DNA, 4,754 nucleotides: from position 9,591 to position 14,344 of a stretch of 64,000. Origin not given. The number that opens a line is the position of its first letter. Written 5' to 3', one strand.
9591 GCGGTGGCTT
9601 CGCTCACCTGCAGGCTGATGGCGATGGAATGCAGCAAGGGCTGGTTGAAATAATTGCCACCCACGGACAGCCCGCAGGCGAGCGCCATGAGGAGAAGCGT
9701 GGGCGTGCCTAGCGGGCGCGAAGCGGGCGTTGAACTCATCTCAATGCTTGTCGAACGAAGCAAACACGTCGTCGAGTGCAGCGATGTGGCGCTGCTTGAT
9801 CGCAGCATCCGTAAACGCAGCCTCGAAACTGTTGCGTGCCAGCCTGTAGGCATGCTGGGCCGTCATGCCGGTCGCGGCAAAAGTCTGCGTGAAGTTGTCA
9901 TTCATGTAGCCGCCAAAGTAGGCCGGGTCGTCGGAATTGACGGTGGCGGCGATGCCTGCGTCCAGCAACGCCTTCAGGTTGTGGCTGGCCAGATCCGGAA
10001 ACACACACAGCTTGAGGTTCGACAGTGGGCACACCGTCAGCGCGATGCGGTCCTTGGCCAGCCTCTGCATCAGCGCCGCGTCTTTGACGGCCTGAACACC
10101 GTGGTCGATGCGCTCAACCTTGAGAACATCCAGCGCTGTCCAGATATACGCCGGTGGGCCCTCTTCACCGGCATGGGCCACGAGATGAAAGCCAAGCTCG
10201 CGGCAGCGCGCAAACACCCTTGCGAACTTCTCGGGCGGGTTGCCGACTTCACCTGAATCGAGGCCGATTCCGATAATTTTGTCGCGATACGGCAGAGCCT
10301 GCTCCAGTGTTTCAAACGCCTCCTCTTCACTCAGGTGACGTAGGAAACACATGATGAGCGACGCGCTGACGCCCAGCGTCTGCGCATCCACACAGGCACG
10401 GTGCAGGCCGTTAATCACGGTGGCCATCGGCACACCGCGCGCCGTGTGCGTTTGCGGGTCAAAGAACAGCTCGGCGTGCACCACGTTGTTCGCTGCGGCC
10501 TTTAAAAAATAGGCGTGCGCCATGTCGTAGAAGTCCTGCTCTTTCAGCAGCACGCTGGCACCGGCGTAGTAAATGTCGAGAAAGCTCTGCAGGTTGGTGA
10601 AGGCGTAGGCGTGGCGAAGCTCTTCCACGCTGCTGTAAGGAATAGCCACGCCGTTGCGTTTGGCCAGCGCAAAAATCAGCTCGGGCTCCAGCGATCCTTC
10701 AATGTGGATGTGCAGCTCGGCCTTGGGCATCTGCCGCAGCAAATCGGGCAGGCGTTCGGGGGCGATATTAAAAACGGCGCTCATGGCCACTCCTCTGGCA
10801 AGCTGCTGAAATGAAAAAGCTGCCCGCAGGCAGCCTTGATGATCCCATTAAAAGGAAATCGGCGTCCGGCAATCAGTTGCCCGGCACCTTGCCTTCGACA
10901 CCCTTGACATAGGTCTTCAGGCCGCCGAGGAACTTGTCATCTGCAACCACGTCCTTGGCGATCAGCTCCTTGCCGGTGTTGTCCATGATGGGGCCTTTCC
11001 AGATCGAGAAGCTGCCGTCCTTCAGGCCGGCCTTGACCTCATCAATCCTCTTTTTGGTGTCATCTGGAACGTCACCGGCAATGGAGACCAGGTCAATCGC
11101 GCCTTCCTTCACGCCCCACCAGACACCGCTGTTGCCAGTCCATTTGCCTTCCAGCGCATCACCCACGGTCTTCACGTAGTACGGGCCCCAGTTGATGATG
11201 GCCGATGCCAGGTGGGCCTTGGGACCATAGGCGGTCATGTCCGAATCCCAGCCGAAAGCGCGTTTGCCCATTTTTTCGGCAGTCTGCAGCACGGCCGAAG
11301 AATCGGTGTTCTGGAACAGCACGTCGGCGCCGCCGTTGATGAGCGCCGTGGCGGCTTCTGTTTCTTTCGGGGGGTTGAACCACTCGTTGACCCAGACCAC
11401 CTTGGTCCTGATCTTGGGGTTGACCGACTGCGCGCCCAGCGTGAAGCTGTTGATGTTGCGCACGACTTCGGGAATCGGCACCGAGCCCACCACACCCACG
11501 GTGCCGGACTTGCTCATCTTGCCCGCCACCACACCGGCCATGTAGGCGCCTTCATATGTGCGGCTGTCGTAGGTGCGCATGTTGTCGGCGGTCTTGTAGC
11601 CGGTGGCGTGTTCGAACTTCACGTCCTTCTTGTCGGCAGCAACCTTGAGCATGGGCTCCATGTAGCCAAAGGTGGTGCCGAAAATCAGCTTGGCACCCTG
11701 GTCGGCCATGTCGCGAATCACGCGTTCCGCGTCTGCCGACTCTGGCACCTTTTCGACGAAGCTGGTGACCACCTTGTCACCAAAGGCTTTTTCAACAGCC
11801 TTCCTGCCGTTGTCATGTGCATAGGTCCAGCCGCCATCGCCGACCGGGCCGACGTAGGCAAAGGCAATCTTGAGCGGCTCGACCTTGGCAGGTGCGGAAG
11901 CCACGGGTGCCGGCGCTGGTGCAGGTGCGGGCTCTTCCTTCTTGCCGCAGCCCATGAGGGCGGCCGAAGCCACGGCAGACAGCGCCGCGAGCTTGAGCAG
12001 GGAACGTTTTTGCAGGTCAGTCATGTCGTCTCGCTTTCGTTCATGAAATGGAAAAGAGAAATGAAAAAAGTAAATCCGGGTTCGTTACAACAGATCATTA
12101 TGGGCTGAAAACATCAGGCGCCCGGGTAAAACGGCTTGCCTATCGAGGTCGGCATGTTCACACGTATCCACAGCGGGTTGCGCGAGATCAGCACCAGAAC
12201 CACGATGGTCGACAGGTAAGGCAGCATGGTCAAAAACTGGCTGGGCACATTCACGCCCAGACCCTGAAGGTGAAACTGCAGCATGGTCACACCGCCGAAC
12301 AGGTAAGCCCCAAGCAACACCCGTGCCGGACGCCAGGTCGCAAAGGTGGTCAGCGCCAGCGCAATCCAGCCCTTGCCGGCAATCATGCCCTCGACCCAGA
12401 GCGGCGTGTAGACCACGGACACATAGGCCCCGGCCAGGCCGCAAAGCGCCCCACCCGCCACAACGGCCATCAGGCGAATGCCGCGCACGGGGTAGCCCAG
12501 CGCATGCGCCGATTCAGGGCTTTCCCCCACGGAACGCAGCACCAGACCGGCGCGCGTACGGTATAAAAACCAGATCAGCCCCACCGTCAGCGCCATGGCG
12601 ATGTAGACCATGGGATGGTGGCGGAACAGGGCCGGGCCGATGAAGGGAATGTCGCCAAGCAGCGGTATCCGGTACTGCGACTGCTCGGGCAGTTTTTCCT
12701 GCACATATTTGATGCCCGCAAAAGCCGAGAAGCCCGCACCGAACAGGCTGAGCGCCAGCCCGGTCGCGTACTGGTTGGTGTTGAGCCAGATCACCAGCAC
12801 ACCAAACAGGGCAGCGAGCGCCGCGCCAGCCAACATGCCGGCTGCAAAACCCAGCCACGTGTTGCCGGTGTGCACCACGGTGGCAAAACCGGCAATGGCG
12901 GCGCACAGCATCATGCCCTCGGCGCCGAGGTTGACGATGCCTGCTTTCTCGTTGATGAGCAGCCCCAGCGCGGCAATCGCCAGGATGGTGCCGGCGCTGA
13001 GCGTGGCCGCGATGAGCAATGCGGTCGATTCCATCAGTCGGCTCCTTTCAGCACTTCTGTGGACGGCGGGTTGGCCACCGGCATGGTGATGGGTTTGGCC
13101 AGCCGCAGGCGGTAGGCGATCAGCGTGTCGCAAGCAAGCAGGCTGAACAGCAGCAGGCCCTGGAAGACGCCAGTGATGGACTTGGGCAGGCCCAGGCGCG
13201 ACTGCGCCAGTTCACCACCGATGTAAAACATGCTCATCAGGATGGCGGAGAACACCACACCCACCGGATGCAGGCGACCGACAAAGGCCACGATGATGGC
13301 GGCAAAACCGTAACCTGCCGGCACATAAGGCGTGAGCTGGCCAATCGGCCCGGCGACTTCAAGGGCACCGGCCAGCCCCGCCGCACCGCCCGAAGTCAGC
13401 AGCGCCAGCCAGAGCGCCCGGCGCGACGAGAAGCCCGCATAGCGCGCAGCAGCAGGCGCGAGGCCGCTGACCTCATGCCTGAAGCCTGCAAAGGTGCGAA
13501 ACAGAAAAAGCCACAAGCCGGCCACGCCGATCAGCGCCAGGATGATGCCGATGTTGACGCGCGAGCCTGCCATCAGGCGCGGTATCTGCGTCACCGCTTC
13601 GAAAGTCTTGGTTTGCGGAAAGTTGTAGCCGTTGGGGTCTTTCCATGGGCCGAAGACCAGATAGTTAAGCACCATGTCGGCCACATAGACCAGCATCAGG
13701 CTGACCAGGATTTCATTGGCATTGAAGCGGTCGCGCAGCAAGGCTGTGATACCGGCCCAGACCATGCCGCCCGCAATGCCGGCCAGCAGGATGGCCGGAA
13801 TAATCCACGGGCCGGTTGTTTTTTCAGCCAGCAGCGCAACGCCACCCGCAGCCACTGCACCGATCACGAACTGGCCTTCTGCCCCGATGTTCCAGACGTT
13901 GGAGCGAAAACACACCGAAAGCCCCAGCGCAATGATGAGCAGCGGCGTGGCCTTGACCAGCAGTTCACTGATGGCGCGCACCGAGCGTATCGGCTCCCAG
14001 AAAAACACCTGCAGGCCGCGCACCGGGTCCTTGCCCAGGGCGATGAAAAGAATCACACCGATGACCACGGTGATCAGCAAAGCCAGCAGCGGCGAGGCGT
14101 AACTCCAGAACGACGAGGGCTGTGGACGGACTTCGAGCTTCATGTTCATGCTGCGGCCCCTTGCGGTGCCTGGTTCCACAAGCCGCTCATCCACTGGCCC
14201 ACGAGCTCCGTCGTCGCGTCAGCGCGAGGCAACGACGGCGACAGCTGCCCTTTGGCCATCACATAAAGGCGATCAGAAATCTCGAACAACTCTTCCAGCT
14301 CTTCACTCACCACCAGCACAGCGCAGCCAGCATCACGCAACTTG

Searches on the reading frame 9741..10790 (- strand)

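Call 20: search_protein_families(library=pfam, max_evalue=1e-8, proteins=[window:9741-10790:-])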
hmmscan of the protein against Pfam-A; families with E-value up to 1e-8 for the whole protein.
window:9741-10790:- (349 aa): 1 family
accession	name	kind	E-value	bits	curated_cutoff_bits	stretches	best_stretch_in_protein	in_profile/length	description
PF00962.28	A_deaminase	-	2.1e-90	303.6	27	1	22-339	1-327/330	Adenosine deaminase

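Call 90: search_protein_families(library=ncbifam, max_evalue=1e-15, proteins=[window:9741-10790:-])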
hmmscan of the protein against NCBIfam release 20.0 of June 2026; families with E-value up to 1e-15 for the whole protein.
window:9741-10790:- (349 aa): 8 families
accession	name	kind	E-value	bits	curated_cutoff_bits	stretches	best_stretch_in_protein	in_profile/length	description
NF006850.0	PRK09358.1-6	equivalog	2.1e-171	569.2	419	1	16-344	3-332/334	adenosine deaminase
TIGR01430.1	aden_deam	equivalog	1.1e-114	382.8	216.55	1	22-338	2-322/323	adenosine deaminase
NF006848.0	PRK09358.1-3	equivalog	4.8e-72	243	426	1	20-339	3-323/325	adenosine deaminase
NF006854.0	PRK09358.3-1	equivalog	3.5e-58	197.3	530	1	14-343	7-338/344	adenosine deaminase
NF006846.0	PRK09358.1-1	equivalog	9.8e-51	172.7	459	1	19-333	4-324/333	adenosine deaminase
NF006849.0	PRK09358.1-5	equivalog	3.9e-43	147.8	494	1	18-345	9-343/350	adenosine deaminase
NF006847.0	PRK09358.1-2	equivalog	3.1e-40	138.1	412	1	17-336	9-349/364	adenosine deaminase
NF006856.0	PRK09358.3-3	equivalog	3.1e-26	92.3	510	1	18-313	17-302/316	adenosine deaminase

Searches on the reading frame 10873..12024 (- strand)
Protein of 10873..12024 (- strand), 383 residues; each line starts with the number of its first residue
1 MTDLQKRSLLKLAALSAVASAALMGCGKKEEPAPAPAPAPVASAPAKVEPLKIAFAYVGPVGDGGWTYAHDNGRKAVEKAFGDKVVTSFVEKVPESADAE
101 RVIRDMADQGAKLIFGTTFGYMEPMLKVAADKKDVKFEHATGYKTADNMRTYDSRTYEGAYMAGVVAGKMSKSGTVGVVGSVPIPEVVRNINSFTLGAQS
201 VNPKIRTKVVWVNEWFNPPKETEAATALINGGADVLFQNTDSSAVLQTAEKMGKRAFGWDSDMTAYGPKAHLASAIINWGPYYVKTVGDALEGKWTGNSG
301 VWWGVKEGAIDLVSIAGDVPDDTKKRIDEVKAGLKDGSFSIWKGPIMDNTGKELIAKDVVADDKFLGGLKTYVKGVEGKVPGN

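Call 20: search_protein_families(library=pfam, max_evalue=1e-8, proteins=[window:10873-12024:-])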
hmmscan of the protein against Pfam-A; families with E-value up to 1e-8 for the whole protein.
window:10873-12024:- (383 aa): 1 family
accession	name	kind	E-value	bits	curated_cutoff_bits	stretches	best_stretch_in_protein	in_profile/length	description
PF02608.20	Bmp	-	2e-56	191.6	24.1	1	52-321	3-273/301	ABC transporter substrate-binding protein PnrA-like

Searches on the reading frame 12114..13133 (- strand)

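Call 20: search_protein_families(library=pfam, max_evalue=1e-8, proteins=[window:12114-13133:-])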
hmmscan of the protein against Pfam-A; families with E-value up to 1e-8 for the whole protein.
window:12114-13133:- (339 aa): 1 family
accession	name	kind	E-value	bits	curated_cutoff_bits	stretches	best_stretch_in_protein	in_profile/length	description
PF02653.21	BPD_transp_2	-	9.8e-36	123.7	26.8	1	41-289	2-249/269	Branched-chain amino acid transport system / permease component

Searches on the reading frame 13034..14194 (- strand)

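Call 19: search_protein_families(library=pfam, max_evalue=1e-8, proteins=[window:13034-14194:-])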
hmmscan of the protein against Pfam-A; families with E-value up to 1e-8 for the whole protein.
window:13034-14194:- (386 aa): 1 family
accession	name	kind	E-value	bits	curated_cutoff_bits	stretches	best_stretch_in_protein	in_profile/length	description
PF02653.21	BPD_transp_2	-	4.1e-41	141.3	26.8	1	75-351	2-267/269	Branched-chain amino acid transport system / permease component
